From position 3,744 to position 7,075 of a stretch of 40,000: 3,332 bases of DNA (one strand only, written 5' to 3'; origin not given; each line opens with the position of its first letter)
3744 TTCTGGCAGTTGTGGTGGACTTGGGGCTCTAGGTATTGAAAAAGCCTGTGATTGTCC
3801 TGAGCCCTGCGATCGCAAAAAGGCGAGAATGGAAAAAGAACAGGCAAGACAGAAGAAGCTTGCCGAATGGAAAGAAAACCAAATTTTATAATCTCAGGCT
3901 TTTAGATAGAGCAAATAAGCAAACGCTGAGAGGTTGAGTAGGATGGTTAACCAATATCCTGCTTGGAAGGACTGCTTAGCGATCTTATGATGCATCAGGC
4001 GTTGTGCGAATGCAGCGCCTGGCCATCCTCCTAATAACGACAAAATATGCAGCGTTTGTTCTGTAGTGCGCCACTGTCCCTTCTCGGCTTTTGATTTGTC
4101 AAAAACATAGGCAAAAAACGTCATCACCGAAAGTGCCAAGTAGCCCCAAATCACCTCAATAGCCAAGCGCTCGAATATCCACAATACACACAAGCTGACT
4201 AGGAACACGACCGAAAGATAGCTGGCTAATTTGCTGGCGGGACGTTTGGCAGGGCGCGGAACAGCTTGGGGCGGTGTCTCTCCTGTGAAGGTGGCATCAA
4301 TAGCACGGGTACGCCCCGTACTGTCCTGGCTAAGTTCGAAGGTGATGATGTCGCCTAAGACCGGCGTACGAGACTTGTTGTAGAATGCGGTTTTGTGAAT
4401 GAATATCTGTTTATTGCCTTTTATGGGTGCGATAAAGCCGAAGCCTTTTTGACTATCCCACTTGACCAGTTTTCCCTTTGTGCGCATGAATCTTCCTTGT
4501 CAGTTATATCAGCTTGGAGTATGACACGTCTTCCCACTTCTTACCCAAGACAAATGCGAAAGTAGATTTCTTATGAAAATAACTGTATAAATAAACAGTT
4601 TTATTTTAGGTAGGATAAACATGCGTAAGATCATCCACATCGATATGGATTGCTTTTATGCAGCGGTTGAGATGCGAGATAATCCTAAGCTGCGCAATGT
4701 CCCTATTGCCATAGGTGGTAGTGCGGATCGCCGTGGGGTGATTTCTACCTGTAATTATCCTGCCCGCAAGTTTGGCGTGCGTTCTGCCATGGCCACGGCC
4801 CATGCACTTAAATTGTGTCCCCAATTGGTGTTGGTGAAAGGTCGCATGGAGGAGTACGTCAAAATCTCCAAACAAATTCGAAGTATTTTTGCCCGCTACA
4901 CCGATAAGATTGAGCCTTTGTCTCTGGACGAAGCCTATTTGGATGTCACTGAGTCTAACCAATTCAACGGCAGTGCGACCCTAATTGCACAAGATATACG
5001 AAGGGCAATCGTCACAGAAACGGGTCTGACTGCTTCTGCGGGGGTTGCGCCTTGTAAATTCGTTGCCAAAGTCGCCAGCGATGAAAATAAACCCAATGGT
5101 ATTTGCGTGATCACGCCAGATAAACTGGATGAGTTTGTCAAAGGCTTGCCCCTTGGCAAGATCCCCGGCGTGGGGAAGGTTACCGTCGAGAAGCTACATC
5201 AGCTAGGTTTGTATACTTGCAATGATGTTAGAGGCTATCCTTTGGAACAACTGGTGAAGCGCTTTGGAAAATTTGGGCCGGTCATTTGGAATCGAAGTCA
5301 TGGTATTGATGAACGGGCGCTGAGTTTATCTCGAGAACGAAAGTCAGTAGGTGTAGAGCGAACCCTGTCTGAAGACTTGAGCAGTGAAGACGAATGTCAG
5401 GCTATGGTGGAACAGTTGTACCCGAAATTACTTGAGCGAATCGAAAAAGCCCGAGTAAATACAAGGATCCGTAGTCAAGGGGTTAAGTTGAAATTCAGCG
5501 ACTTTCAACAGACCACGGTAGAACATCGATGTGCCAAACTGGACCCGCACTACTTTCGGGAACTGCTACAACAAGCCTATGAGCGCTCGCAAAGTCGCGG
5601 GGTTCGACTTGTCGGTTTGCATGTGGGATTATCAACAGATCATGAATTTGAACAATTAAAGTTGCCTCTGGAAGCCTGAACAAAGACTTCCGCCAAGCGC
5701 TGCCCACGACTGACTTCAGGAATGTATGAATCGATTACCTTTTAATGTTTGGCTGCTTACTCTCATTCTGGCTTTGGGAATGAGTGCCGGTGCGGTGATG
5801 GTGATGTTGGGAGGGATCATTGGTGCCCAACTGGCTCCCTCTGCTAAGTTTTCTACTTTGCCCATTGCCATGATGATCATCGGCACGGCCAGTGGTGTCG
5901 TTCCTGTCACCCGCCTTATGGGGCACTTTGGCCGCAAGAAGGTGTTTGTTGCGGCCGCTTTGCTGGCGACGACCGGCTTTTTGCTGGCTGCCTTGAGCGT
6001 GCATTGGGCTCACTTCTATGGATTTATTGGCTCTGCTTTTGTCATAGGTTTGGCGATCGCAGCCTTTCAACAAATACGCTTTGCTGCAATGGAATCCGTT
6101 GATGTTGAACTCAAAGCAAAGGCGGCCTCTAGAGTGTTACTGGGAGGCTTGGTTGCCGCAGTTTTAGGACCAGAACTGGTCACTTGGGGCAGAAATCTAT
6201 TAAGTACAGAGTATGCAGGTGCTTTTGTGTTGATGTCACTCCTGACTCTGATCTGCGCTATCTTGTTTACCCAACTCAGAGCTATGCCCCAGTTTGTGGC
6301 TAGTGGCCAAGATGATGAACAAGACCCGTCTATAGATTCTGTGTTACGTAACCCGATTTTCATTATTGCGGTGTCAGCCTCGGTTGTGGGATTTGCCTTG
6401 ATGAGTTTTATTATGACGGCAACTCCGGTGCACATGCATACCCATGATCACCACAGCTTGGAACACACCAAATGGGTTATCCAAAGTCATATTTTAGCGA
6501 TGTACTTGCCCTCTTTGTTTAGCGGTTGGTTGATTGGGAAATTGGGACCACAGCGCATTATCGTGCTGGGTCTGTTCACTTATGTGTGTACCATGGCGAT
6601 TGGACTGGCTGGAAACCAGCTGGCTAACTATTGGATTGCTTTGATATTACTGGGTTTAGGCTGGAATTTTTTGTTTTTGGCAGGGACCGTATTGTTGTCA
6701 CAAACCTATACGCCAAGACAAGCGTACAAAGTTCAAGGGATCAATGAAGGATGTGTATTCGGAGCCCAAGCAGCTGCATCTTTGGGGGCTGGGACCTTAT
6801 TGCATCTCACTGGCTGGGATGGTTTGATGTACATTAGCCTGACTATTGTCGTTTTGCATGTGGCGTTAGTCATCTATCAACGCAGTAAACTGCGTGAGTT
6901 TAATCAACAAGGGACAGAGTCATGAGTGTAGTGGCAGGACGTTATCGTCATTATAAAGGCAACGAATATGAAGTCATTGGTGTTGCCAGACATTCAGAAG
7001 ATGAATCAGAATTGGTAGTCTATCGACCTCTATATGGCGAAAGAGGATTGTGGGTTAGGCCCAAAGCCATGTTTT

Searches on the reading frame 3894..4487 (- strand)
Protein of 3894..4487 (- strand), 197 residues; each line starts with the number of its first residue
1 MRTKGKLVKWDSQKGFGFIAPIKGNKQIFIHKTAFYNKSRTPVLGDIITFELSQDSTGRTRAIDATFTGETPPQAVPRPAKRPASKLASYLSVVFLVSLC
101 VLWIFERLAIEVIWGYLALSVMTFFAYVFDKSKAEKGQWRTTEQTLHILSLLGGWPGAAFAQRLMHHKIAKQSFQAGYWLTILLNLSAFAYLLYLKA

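Call 52: search_protein_families(library=ncbifam, max_evalue=0.00001, proteins=[window:3894-4487:-])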
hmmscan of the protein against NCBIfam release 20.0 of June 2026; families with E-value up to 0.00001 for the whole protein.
window:3894-4487:- (197 aa): 5 families
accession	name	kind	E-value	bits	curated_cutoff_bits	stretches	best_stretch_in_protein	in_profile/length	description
NF049933.1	TransAntitermCspE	equivalog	9.4e-08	32.1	120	1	7-59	7-61/69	transcription antiterminator/RNA stability regulator CspE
NF007378.0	PRK09890.1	equivalog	5.6e-07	29.7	144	1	7-55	8-58/70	cold shock protein CspG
NF007062.0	PRK09507.1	subfamily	9.9e-07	28.6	133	1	4-59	5-61/69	transcription antiterminator/RNA stability regulator CspE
NF008190.0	PRK10943.1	subfamily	1.1e-06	28.4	137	1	4-56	5-58/69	cold shock-like protein CspC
NF007679.0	PRK10354.1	subfamily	3.4e-06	27.3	130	1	7-38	8-40/70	RNA chaperone/antiterminator CspA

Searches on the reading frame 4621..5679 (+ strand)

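Call 52: search_protein_families(library=ncbifam, max_evalue=0.00001, proteins=[window:4621-5679:+])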
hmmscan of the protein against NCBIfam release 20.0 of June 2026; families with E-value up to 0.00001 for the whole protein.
window:4621-5679:+ (352 aa): 10 families
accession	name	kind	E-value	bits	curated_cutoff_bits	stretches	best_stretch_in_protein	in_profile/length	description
NF002677.0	PRK02406.1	equivalog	6.5e-156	518.9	256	1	1-342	5-347/357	DNA polymerase IV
NF010731.0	PRK14133.1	equivalog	6.2e-88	295.4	362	1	2-348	3-346/352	DNA polymerase IV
NF002751.0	PRK02794.1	equivalog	5.7e-84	282.4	371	1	3-333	39-369/425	DNA polymerase IV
NF002882.0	PRK03348.1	equivalog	4.2e-83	279.7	389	1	2-346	5-350/461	DNA polymerase IV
NF003015.0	PRK03858.1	subfamily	6e-80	269.2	367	1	3-351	8-356/399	DNA polymerase IV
NF002492.0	PRK01810.1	equivalog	1.5e-72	244.6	399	1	2-332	10-343/412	DNA polymerase IV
NF002848.0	PRK03103.1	subfamily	4.9e-69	232.8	381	1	2-309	4-315/410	DNA polymerase IV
NF002883.0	PRK03352.1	equivalog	4.6e-51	174.1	330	1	2-341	5-345/347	DNA polymerase IV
NF002292.0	PRK01216.1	equivalog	5.2e-50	170.4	339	1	4-220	3-222/351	DNA polymerase IV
NF002955.0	PRK03609.1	subfamily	1.5e-17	63.7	431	1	6-205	4-208/422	translesion error-prone DNA polymerase V subunit UmuC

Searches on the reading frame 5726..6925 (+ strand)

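Call 52: search_protein_families(library=ncbifam, max_evalue=0.00001, proteins=[window:5726-6925:+])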
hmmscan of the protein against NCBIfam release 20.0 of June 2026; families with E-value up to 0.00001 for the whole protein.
window:5726-6925:+ (399 aa): 1 family
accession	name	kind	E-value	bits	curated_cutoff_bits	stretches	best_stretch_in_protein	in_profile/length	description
NF000025.1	MFS_efflux_tcmA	exception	6.6e-09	35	999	1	213-383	28-200/538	tetracenomycin C efflux MFS transporter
